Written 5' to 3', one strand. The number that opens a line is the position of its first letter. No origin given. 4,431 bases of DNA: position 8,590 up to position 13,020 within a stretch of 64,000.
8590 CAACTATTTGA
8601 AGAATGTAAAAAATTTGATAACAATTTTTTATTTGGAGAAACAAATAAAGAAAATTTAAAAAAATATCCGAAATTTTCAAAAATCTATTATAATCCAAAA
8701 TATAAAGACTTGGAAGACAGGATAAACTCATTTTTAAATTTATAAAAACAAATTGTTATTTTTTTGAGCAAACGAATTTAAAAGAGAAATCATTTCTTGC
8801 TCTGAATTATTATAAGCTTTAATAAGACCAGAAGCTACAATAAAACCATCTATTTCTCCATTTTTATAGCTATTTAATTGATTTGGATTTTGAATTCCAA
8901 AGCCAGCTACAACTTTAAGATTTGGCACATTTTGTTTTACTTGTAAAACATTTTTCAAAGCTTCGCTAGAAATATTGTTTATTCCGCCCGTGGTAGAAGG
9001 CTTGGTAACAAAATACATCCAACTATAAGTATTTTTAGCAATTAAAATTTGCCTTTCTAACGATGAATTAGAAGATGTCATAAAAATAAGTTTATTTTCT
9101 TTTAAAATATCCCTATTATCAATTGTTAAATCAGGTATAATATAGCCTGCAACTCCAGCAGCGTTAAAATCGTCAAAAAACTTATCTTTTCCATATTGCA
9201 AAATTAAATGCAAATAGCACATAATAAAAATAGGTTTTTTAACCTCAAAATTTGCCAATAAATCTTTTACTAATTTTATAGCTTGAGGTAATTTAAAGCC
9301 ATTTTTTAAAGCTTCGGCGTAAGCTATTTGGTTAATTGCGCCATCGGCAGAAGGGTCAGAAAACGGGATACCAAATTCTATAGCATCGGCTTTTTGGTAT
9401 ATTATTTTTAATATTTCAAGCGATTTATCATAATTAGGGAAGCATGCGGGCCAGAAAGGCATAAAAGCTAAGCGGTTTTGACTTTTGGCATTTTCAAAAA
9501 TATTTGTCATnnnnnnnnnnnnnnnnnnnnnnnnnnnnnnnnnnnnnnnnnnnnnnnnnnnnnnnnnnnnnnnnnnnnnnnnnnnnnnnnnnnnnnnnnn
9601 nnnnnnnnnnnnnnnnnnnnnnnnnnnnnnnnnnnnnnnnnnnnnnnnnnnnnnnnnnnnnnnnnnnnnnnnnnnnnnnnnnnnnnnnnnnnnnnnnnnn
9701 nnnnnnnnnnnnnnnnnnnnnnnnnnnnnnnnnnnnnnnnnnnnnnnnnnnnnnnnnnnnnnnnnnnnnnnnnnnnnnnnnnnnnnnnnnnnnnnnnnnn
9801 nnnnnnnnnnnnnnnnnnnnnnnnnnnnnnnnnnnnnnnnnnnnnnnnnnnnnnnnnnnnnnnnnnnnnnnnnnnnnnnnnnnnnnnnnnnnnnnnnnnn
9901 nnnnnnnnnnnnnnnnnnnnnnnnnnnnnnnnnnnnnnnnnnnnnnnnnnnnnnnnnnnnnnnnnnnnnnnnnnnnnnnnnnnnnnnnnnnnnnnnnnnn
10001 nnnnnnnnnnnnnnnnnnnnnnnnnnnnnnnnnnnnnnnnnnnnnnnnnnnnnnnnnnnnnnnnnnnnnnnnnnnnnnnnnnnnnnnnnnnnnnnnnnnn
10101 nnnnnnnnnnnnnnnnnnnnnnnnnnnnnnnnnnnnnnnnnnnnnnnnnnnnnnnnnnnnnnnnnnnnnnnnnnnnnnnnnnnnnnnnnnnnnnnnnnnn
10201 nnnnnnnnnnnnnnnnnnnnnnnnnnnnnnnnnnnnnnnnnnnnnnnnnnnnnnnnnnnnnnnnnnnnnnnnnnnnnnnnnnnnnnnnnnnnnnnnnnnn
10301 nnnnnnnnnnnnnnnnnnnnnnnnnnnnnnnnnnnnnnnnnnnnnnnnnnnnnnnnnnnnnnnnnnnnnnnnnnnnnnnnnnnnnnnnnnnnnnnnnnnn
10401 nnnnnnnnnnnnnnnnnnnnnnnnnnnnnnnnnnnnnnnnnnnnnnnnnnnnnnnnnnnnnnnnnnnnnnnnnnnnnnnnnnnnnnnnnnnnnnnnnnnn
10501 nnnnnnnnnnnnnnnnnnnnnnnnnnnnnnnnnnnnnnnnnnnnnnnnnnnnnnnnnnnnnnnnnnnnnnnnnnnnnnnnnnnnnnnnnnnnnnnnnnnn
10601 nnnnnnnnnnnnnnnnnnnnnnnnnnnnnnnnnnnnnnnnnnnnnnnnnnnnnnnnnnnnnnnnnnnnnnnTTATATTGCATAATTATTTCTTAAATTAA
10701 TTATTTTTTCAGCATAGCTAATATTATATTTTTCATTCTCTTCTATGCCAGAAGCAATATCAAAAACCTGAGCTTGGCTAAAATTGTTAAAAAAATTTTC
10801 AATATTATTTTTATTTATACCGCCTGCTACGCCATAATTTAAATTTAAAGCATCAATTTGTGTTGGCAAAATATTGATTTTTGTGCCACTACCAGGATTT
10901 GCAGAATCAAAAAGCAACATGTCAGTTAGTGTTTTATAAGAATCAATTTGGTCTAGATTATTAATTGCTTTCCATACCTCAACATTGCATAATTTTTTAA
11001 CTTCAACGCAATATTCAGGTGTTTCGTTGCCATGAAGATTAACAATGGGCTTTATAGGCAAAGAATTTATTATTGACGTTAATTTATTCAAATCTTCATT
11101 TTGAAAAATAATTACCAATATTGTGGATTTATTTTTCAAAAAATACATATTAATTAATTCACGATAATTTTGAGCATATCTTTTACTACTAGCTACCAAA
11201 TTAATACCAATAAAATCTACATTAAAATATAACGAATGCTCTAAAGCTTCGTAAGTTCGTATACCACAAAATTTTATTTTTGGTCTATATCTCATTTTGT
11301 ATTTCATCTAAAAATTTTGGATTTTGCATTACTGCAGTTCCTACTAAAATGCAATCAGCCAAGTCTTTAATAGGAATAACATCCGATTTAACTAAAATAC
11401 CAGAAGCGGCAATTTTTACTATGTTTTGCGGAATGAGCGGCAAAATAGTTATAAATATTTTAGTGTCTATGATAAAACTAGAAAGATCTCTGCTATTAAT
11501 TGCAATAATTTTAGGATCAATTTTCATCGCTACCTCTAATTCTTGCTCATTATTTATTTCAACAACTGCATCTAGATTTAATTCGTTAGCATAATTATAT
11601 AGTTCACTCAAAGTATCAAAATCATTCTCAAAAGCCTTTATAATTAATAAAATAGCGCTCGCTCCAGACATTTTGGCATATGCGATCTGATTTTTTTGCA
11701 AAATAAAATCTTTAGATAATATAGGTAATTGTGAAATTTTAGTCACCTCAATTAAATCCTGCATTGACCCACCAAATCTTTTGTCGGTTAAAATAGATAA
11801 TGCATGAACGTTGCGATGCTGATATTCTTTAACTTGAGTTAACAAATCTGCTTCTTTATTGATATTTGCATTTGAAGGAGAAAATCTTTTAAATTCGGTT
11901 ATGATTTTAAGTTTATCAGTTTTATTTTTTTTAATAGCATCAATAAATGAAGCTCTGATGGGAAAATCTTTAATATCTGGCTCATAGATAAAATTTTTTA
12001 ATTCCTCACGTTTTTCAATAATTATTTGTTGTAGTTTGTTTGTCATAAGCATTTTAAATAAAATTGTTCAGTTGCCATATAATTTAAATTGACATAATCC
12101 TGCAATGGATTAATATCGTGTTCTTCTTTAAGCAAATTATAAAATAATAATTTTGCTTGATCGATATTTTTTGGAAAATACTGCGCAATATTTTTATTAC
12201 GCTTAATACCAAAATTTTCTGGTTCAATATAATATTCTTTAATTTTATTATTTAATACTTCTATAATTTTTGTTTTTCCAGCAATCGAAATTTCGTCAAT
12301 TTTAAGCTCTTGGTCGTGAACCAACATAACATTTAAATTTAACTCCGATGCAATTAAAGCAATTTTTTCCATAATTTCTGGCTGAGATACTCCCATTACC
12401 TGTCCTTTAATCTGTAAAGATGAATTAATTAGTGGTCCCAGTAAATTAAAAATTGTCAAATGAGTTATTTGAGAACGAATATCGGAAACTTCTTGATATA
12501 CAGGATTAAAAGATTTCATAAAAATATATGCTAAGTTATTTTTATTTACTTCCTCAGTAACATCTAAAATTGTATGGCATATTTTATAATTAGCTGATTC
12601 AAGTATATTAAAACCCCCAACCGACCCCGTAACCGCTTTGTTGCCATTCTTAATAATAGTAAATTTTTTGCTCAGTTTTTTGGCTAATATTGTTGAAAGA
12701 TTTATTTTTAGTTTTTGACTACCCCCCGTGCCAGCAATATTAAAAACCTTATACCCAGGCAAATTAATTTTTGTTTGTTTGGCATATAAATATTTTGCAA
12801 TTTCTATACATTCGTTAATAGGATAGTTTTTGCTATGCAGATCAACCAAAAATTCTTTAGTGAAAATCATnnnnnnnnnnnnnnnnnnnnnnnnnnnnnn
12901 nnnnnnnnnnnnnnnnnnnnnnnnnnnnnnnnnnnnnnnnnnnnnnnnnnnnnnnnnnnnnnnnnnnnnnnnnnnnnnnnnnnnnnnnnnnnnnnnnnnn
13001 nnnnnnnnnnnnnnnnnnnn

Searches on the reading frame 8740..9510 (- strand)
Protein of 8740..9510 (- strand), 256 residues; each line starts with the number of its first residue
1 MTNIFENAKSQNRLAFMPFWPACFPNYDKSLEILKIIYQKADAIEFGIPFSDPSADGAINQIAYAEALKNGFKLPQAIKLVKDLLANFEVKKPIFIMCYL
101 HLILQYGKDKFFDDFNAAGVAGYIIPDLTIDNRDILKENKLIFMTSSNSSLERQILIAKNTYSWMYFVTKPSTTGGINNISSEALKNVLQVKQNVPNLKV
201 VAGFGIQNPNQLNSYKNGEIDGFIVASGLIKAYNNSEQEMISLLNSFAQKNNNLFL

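Call 19: search_protein_families(library=pfam, proteins=[window:8740-9510:-], max_evalue=0.001)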
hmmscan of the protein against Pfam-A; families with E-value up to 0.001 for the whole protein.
window:8740-9510:- (256 aa): 1 family
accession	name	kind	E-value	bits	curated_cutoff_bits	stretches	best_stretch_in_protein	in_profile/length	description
PF00290.26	Trp_syntA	-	3.1e-48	164.4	27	1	5-249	1-249/259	Tryptophan synthase alpha chain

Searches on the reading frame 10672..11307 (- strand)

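Call 19: search_protein_families(library=pfam, proteins=[window:10672-11307:-], max_evalue=0.001)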
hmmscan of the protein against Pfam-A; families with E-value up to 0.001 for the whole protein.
window:10672-11307:- (211 aa): 1 family
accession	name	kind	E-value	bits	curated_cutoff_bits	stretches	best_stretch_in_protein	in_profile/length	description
PF00697.28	PRAI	-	1.2e-20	74.5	22.7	1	12-191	2-179/193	N-(5'phosphoribosyl)anthranilate (PRA) isomerase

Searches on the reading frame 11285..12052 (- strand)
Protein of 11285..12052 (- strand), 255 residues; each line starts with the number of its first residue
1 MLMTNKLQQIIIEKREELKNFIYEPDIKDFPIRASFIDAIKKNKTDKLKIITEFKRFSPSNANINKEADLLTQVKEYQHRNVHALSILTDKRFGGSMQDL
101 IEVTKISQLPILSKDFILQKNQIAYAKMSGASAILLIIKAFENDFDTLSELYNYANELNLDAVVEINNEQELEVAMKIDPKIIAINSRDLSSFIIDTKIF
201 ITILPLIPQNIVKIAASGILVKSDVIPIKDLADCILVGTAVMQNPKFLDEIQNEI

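Call 19: search_protein_families(library=pfam, proteins=[window:11285-12052:-], max_evalue=0.001)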
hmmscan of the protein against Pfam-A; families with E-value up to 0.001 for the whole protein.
window:11285-12052:- (255 aa): 1 family
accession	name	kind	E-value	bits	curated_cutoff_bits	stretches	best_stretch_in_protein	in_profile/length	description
PF00218.27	IGPS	-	9.8e-57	192.5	27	1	8-249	2-249/254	Indole-3-glycerol phosphate synthase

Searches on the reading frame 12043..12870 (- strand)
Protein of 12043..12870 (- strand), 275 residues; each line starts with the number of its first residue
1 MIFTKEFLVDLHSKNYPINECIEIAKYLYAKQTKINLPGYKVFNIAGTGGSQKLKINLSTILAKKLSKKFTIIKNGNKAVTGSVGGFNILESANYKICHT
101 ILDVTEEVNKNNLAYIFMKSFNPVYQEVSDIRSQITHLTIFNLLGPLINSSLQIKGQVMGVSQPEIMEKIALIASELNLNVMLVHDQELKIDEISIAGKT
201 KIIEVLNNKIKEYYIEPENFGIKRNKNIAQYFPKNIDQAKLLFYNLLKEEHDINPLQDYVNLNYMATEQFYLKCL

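Call 19: search_protein_families(library=pfam, proteins=[window:12043-12870:-], max_evalue=0.001)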
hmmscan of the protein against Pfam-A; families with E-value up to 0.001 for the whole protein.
window:12043-12870:- (275 aa): 1 family
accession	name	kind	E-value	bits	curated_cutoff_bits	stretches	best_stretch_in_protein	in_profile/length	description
PF00591.27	Glycos_transf_3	-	1.5e-35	123.5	27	1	42-243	4-204/253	Glycosyl transferase family, a/b domain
